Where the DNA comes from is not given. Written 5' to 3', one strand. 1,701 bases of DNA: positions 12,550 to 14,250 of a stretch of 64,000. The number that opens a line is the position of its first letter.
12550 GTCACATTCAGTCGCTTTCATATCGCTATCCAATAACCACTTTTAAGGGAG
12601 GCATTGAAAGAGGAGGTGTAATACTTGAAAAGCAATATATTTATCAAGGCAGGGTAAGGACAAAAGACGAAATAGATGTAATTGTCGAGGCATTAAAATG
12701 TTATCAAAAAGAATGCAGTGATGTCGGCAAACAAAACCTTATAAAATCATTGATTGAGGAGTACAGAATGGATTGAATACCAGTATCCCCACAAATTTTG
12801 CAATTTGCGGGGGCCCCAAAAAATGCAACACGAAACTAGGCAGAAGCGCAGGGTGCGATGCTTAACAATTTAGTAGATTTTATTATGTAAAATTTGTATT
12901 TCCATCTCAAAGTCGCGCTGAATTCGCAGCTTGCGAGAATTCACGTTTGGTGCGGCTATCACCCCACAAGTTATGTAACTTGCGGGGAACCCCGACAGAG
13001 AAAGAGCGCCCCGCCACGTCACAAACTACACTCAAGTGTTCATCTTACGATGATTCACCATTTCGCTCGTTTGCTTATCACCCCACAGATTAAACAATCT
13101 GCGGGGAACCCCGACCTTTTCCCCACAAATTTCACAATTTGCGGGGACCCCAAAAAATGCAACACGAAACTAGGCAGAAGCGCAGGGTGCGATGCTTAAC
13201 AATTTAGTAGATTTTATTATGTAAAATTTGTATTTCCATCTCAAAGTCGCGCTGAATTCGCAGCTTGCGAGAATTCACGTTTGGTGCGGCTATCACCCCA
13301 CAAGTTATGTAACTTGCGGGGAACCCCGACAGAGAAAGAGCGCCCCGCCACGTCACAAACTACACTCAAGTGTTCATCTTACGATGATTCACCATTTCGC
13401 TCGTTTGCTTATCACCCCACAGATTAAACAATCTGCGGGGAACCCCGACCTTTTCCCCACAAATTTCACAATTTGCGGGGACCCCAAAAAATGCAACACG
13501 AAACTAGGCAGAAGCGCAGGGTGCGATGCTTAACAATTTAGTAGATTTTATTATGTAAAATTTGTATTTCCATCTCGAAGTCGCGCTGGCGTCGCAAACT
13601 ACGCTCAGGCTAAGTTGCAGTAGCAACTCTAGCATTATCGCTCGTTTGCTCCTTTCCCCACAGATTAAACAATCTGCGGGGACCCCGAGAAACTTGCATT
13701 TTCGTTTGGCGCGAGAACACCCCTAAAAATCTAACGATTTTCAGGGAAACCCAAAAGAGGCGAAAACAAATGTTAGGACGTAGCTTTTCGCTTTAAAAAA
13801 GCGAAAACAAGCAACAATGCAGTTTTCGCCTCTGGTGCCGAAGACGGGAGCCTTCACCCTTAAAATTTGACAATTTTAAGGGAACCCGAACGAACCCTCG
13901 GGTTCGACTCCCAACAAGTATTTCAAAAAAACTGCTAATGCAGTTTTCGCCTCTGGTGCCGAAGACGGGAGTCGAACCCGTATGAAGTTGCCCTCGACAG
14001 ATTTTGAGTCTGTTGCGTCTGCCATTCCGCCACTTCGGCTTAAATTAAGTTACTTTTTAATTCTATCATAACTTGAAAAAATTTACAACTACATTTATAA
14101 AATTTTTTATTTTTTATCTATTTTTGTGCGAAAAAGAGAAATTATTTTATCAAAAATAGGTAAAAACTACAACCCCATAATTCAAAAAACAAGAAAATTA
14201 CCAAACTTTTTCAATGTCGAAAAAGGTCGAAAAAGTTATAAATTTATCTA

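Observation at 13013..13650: Second repeat module: conserved flanks around a variable, always hairpin-forming insert, shared between two distant loci in opposite orientations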

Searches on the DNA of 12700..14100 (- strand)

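Call 17: search_rna_families(source=window, start=12700, end=14100, threshold=evalue, max_evalue=10)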
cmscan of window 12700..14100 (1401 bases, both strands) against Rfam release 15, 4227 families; matches with E-value up to 10: 16.
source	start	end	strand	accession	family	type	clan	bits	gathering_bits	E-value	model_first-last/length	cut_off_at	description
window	13957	14039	-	RF00005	tRNA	Gene; tRNA;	CL00001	59.7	29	4.8e-12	1-71/71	no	tRNA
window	13925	14013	-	RF01394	isrK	Gene; sRNA;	-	22.1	50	0.034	1-77/77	no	isrK Hfq binding RNA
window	13956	14039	+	RF04354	Plastid-ycf2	Cis-reg;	-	20.8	65.7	0.26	1-75/75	no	Plastid-ycf2 5UTR RNA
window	13906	14009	-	RF02553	YrlA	Gene; sRNA;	-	19.4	69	0.48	1-114/114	no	Y RNA-like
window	13911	13948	+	RF01726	SAM-II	Cis-reg; riboswitch;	-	17.8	44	2.5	1-60/60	no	SAM-II riboswitch aptamer (SAM-II long loop)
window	13082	13110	-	RF01104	SBWMV2_UPD-PKb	Cis-reg;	-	17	39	3.2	1-29/29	no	Pseudoknot of upstream pseudoknot domain (UPD) of the 3'UTR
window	13416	13444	-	RF01104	SBWMV2_UPD-PKb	Cis-reg;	-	17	39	3.2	1-29/29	no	Pseudoknot of upstream pseudoknot domain (UPD) of the 3'UTR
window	13894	13985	-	RF03498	mir-3145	Gene; miRNA;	-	16.9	98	5.6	1-84/84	no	mir-3145 microRNA precursor family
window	13119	13204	-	RF01844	SmY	Gene; snRNA; splicing;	-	15.8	39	1.5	1-80/80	no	SmY spliceosomal RNA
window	13453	13538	-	RF01844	SmY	Gene; snRNA; splicing;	-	15.8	39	1.5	1-80/80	no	SmY spliceosomal RNA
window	13657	13683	-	RF01104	SBWMV2_UPD-PKb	Cis-reg;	-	15.4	39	8.5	1-29/29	no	Pseudoknot of upstream pseudoknot domain (UPD) of the 3'UTR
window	13099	13152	+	RF01068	Guanidine-II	Cis-reg; riboswitch;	-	14.8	32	4.3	1-48/48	no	Guanidine-II riboswitch aptamer (mini-ykkC)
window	13433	13486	+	RF01068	Guanidine-II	Cis-reg; riboswitch;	-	14.8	32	4.3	1-48/48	no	Guanidine-II riboswitch aptamer (mini-ykkC)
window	14033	14100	-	RF01469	rli33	Gene; sRNA;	CL00114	11.6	46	1.9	461-532/532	5'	Listeria sRNA rli33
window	13900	13912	+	RF00023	tmRNA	Gene;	CL00001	10.5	47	0.1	349-361/374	no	transfer-messenger RNA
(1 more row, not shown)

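Call 62: build_rna_model(alignment_id=A2, structure=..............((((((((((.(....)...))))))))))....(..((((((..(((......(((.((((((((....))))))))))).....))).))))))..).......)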
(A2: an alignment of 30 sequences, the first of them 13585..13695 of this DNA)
Model R1 built from alignment A2 (30 sequences, 120 columns); structure: as given.
model positions 112; base pairs 32; branch points 1; effective number of sequences 2.18; information 0.59 bits per position. Calibrated on 0.2 Mb of random sequence (short: E-values are rough).
structure used (alignment columns):
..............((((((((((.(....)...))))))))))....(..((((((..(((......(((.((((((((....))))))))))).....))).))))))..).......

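Call 63: search_with_rna_model(model_id=R1, sources=[window, L001, L002, L003, L004, L005, L006, L007, L008, L009, L010, L011, L012, L013, L014, L015, L016, L017, L018, L074, L075, L076, L077, L078], max_evalue=1, make_alignment=true)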
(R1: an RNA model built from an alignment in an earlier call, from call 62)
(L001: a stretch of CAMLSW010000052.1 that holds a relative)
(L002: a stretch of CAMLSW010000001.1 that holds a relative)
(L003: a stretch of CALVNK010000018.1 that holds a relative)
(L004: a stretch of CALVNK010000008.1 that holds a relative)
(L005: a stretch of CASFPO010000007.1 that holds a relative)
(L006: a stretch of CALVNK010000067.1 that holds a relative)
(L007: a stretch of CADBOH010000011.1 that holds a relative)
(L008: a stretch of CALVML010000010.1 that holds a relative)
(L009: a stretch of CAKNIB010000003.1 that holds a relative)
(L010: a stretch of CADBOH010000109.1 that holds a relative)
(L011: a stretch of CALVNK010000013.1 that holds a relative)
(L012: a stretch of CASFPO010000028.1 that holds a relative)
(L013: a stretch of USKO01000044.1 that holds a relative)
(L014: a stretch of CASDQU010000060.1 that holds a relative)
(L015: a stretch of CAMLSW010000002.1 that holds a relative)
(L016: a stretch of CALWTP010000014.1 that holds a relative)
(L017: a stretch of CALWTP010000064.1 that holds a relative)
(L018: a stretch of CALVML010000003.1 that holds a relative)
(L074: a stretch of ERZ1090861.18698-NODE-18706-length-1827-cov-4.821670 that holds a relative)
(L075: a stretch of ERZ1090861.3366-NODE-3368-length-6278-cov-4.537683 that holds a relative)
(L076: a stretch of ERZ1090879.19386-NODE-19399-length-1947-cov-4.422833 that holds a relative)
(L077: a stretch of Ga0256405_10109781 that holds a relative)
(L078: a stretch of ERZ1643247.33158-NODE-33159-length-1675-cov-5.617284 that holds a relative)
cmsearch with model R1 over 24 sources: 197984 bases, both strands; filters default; matches with E-value up to 1: 88.
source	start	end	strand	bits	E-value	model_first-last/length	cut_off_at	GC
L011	4266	4377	+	119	8.2e-27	1-112/112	no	0.44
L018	1521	1632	+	119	8.4e-27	1-112/112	no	0.4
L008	4121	4232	-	118.2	1.3e-26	1-112/112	no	0.39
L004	5192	5303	+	117.3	2.1e-26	1-112/112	no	0.43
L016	1928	2039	+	115.3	6.5e-26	1-112/112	no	0.47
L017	3338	3449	-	114.5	1e-25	1-112/112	no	0.45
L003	1393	1505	-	112.6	3e-25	1-112/112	no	0.41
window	55819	55930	+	112.2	3.8e-25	1-112/112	no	0.42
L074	1640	1751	+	112.2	3.8e-25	1-112/112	no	0.42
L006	1333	1445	+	109.3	1.9e-24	1-112/112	no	0.44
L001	5871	5982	+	108.9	2.5e-24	1-112/112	no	0.41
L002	4081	4191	-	106.9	7.7e-24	1-112/112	no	0.45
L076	1761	1872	-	106.8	8.1e-24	1-112/112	no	0.41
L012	3893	4002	+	106.4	9.8e-24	1-112/112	no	0.45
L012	4310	4418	+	103.7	4.5e-23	1-112/112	no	0.32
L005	2153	2262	+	103.4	5.4e-23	1-112/112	no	0.47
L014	132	239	+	103.3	5.8e-23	1-112/112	no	0.41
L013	2591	2698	-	102.5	9.2e-23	1-112/112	no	0.42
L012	4084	4192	+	100.3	3e-22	1-112/112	no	0.32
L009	1690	1801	+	98.4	8.8e-22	1-112/112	no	0.41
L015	2129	2238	-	96.5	2.6e-21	1-112/112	no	0.5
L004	5344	5455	+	94.7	7.3e-21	1-112/112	no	0.41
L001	6017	6131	+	93.5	1.4e-20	1-112/112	no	0.42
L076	1612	1726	-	93.5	1.4e-20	1-112/112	no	0.42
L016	2078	2188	+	93.2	1.7e-20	1-112/112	no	0.42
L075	6151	6265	-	90.8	6.4e-20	1-112/112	no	0.44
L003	1243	1353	-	90.6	7.2e-20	1-112/112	no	0.41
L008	3971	4081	-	90.3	8.8e-20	1-112/112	no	0.41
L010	4109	4217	+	88.5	2.4e-19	1-112/112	no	0.37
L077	139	247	-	88.5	2.4e-19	1-112/112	no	0.37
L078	1588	1675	-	84.4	2.5e-18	25-112/112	5'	0.4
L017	3191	3300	-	82.9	5.6e-18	1-112/112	no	0.41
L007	45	151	-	73.4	1.2e-15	1-112/112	no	0.37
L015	2366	2439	-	35.2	2.6e-06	1-112/112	no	0.49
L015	1991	2037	-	32.9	9.7e-06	1-112/112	no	0.49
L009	1533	1588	+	32.1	1.6e-05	1-112/112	no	0.45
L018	1672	1723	+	31.5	2.2e-05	1-51/112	3'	0.42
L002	4267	4391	+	30.5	3.7e-05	1-112/112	no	0.43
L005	2075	2121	+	29.9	5.4e-05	1-112/112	no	0.53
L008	2308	2370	-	29.3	7.3e-05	1-112/112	no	0.38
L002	3857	3950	-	28.7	0.0001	1-112/112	no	0.36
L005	2279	2331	+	27.7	0.00019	1-112/112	no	0.58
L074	1786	1827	+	19.4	0.02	1-38/112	3'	0.4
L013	2329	2455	-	19.2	0.022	1-112/112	no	0.47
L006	1297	1346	-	18.6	0.03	1-112/112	no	0.38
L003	1467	1492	+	18.1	0.04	14-39/112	no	0.35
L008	4194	4219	+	18.1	0.04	14-39/112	no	0.35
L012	4285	4361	-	17.8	0.048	1-112/112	no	0.39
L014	378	501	+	17.2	0.069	1-112/112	no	0.48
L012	4032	4057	-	16.8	0.086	14-39/112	no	0.38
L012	3846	3917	-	16.5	0.098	1-112/112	no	0.49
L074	1653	1678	-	16.1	0.13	14-39/112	no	0.42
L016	1941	1966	-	15.6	0.16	14-39/112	no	0.46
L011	4279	4304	-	15.6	0.16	14-39/112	no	0.46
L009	1635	1713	-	15.5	0.17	1-112/112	no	0.43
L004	5205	5230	-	15.2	0.21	14-39/112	no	0.38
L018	1534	1559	-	15.2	0.21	14-39/112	no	0.38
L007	5190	5246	+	15.1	0.23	1-112/112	no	0.3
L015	2401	2426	+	14.9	0.24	14-39/112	no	0.31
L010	6049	6153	-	14.6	0.29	1-112/112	no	0.32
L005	2088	2113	-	13.5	0.53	14-39/112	no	0.58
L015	2265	2290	+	13.4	0.56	14-39/112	no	0.38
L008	2332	2357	+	13.4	0.59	14-39/112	no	0.35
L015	1999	2024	+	12.9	0.74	14-39/112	no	0.5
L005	2128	2152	+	12.8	0.81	14-39/112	no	0.48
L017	3412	3435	+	12.7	0.86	15-38/112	no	0.42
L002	3913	3936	+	12.7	0.86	15-38/112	no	0.42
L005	2292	2317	-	12.6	0.89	14-39/112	no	0.58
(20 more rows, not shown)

Alignment A3: 88 matches aligned to the model, 186 columns, each read 5' to 3' on its own strand. Consensus structure (alignment columns), stored with it:
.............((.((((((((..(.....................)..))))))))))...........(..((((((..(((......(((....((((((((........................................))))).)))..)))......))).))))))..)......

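Call 64: search_with_rna_model(model_id=R1, sources=[window, L001, L002, L003, L004, L005, L006, L007, L008, L009, L010, L011, L012, L013, L014, L015, L016, L017, L018, L075], max_evalue=1e-12, make_alignment=true)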
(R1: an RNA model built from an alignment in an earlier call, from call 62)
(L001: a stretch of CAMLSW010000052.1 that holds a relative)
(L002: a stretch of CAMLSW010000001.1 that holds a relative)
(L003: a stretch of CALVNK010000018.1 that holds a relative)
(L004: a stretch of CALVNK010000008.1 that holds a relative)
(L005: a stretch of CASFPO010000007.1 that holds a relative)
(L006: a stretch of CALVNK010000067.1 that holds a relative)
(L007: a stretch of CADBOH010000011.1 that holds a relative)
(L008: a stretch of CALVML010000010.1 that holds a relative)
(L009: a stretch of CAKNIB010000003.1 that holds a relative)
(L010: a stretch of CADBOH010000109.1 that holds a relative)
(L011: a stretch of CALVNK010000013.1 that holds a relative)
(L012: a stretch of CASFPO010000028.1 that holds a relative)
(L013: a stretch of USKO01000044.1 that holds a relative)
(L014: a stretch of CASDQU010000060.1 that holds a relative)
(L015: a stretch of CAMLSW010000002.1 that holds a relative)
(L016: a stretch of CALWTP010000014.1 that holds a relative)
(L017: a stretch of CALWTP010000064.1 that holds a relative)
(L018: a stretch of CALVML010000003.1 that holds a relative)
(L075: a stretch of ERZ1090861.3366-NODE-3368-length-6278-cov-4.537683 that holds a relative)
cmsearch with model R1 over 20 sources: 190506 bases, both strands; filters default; matches with E-value up to 1e-12: 32.
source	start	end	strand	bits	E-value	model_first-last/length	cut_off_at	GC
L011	4266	4377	+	119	7.9e-27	1-112/112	no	0.44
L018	1521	1632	+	119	8.1e-27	1-112/112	no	0.4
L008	4121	4232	-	118.2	1.3e-26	1-112/112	no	0.39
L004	5192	5303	+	117.3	2e-26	1-112/112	no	0.43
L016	1928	2039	+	115.3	6.2e-26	1-112/112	no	0.47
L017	3338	3449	-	114.5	9.8e-26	1-112/112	no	0.45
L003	1393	1505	-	112.6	2.9e-25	1-112/112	no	0.41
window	55819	55930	+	112.2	3.7e-25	1-112/112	no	0.42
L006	1333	1445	+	109.3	1.8e-24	1-112/112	no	0.44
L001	5871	5982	+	108.9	2.4e-24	1-112/112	no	0.41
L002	4081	4191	-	106.9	7.4e-24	1-112/112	no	0.45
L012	3893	4002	+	106.4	9.4e-24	1-112/112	no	0.45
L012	4310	4418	+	103.7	4.3e-23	1-112/112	no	0.32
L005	2153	2262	+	103.4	5.2e-23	1-112/112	no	0.47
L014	132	239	+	103.3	5.5e-23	1-112/112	no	0.41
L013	2591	2698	-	102.5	8.8e-23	1-112/112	no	0.42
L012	4084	4192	+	100.3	2.9e-22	1-112/112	no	0.32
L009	1690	1801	+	98.4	8.4e-22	1-112/112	no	0.41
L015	2129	2238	-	96.5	2.5e-21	1-112/112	no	0.5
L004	5344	5455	+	94.7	7.1e-21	1-112/112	no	0.41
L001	6017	6131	+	93.5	1.3e-20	1-112/112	no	0.42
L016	2078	2188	+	93.2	1.6e-20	1-112/112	no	0.42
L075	6151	6265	-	90.8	6.2e-20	1-112/112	no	0.44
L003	1243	1353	-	90.6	6.9e-20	1-112/112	no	0.41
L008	3971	4081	-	90.3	8.5e-20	1-112/112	no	0.41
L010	4109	4217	+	88.5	2.3e-19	1-112/112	no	0.37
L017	3191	3300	-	82.9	5.4e-18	1-112/112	no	0.41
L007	45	151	-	73.4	1.2e-15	1-112/112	no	0.37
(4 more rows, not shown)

Alignment A4: 32 matches aligned to the model, 123 columns, each read 5' to 3' on its own strand. Consensus structure (alignment columns), stored with it:
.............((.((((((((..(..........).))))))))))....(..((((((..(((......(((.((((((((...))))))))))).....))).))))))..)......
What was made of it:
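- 13346..13453 (-): D+E unit 2, which has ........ in place of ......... It lies in the second copy of the 334-bp tandem repeat. The covariance model scores it at 84 bits (call 64).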

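Call 74: search_dna_similar(query=window:13599-13645:-, collection=phages, mode=distant, max_evalue=1, max_rows=5)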
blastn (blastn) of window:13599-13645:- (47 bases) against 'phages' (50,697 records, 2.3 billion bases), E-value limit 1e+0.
No match.

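Call 75: search_dna_similar(query=window:13026-13070:-, collection=phages, mode=distant, max_evalue=1, max_rows=5)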
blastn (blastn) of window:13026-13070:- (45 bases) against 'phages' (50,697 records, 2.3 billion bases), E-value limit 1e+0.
No match.

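Call 76: search_dna_similar(query=window:12760-13960:-, collection=plasmids, mode=distant, max_evalue=0.01, max_rows=8)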
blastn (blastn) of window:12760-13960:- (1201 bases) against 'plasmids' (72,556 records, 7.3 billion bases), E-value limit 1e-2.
No match.
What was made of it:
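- The two whole modules tested against phages (units 3 and 1) and the whole tRNA-flank array tested against plasmids gave no match (calls 74-76).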
